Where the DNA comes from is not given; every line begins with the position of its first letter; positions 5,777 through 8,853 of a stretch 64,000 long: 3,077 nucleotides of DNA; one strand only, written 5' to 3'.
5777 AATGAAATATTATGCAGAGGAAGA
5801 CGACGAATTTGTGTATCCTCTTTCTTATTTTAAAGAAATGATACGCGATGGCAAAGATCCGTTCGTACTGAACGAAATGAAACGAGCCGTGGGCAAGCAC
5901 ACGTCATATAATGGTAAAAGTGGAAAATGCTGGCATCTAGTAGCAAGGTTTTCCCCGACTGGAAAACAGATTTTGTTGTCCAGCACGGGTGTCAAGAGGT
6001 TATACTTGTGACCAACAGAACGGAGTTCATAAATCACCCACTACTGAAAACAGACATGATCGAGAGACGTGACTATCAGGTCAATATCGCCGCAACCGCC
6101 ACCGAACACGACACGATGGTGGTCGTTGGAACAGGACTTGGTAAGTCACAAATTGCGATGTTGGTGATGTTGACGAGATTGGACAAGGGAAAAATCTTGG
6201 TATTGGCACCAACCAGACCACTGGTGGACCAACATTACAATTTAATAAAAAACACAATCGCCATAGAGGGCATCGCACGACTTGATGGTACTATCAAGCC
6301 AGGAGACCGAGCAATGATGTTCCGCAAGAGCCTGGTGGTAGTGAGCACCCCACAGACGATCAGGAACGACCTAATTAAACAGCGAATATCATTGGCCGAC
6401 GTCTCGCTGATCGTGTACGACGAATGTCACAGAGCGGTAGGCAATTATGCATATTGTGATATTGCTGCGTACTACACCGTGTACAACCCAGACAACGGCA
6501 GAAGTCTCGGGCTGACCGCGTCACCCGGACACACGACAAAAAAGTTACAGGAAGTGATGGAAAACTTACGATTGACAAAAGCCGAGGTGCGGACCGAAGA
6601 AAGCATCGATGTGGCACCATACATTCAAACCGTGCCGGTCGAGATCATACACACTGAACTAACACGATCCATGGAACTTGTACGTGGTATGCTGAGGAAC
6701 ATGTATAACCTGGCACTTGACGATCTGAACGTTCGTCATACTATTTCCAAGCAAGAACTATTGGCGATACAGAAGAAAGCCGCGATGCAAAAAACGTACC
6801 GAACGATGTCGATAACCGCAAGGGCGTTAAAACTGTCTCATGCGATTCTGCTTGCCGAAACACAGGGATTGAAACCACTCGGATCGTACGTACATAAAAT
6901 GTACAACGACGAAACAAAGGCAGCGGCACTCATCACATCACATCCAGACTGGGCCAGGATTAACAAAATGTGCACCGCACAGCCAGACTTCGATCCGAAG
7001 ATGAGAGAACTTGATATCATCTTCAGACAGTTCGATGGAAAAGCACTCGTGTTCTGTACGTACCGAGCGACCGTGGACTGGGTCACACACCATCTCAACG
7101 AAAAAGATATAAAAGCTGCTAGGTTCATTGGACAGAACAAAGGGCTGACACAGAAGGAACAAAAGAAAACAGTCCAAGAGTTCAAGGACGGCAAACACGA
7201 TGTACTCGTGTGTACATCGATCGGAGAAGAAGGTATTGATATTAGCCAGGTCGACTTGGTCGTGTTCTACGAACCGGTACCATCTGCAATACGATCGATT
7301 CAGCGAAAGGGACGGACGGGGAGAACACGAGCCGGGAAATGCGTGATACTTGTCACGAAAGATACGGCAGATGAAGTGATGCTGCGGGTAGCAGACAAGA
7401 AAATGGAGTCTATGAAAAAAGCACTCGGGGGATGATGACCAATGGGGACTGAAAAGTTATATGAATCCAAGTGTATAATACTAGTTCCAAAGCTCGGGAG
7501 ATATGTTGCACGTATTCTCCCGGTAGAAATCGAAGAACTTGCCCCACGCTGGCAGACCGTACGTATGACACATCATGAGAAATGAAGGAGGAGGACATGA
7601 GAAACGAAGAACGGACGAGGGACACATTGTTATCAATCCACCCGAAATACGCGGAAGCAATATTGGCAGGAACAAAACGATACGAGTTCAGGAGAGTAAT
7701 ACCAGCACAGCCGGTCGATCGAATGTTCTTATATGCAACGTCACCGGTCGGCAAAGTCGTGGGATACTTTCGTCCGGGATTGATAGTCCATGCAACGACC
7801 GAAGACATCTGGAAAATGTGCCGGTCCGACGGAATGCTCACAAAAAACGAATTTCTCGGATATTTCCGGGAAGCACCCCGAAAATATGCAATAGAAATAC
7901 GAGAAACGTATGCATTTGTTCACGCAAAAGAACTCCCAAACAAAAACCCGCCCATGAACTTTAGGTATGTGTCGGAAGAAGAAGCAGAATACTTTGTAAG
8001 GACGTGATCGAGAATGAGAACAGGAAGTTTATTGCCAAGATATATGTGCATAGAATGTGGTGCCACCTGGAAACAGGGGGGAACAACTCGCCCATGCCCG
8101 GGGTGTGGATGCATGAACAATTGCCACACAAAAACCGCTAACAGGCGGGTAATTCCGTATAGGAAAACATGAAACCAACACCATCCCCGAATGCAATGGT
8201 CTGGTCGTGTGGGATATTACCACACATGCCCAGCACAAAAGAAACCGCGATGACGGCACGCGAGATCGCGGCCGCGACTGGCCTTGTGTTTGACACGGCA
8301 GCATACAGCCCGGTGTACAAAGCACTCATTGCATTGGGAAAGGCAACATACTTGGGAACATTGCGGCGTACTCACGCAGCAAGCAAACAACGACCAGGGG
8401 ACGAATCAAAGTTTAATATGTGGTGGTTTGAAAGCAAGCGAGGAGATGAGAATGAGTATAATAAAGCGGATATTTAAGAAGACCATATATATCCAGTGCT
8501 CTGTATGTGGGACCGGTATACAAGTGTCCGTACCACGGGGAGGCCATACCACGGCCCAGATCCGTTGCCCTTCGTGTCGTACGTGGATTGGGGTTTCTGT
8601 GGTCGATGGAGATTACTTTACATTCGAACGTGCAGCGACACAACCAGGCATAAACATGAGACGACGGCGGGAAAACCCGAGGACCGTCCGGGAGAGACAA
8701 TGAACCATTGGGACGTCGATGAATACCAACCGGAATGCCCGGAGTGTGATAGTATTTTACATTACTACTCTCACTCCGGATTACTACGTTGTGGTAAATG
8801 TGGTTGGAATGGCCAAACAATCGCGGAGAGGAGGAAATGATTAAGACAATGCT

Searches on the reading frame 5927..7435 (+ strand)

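Call 13: search_protein_families(library=pfam, proteins=[window:5927-7435:+], max_evalue=0.01)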
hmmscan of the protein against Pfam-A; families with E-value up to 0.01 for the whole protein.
window:5927-7435:+ (502 aa): 6 families
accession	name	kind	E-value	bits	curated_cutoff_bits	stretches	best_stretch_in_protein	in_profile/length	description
PF00271.37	Helicase_C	-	1.4e-27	96.6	23.5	1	364-467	9-109/110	Helicase conserved C-terminal domain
PF00270.35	DEAD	-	7.8e-22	78.2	26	1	54-205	7-165/167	DEAD/DEAH box helicase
PF04851.21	ResIII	-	1.3e-14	54.9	22.5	1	48-200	5-162/164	Type III restriction enzyme, res subunit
PF21210.2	RNA_helicase_helical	-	1.1e-09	38.8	27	1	251-332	3-89/108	Putative ATP-dependent RNA helicase, helical bundle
PF13307.12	Helicase_C_2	-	1.5e-05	25.5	25.3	1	368-442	7-83/170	Helicase C-terminal domain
PF22590.2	Cas3-like_C_2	-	0.00064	20.4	27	1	397-468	36-105/106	CRISPR-associated nuclease/helicase Cas3, C-terminal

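Call 14: search_protein_families(library=phrogs, proteins=[window:5927-7435:+], max_evalue=0.001)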
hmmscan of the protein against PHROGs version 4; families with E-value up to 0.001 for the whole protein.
window:5927-7435:+ (502 aa): 7 families
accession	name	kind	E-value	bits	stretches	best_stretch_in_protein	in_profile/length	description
phrog_16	-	DNA, RNA and nucleotide metabolism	9.9e-42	144.2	1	43-477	269-596/986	DNA helicase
phrog_62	-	DNA, RNA and nucleotide metabolism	1.5e-21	76.7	1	40-500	690-1133/1881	DNA helicase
phrog_9690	-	DNA, RNA and nucleotide metabolism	1.6e-09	38.3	1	371-476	160-265/306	DNA helicase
phrog_16259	-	DNA, RNA and nucleotide metabolism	7.4e-08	33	1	42-169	113-235/330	DNA helicase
phrog_23807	-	unknown function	7.9e-08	31.5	1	371-501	530-677/1053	-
phrog_16694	-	unknown function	4.1e-07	29.3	0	369-468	557-661/1010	-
phrog_34613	-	unknown function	2.1e-06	27.2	1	407-485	505-584/666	-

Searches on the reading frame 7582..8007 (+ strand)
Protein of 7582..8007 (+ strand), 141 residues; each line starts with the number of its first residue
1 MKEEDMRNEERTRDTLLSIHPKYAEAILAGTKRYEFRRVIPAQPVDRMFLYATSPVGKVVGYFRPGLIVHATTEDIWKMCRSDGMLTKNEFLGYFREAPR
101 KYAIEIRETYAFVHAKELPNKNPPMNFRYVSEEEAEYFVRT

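Call 71: search_protein_families(library=pfam, proteins=[window:7582-8007:+], max_evalue=0.01)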
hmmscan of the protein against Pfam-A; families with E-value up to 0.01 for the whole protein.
window:7582-8007:+ (141 aa): 1 family
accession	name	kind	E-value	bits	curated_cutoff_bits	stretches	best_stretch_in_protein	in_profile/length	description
PF04266.20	ASCH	-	0.00052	21.1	21.2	1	17-64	1-49/103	ASCH domain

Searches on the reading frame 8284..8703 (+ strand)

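Call 71: search_protein_families(library=pfam, proteins=[window:8284-8703:+], max_evalue=0.01)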
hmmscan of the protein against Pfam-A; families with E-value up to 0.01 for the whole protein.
window:8284-8703:+ (139 aa): 2 families
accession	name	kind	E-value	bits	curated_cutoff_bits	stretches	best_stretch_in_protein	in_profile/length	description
PF24868.1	YABBY_N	-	0.00048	20.1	28.6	1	68-105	7-45/60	YABBY, N-terminal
PF23454.1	Zn_ribbon_Brz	-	0.00062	20.8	27.9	0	90-110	3-23/58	Transcriptional regulator Brz zinc beta ribbon domain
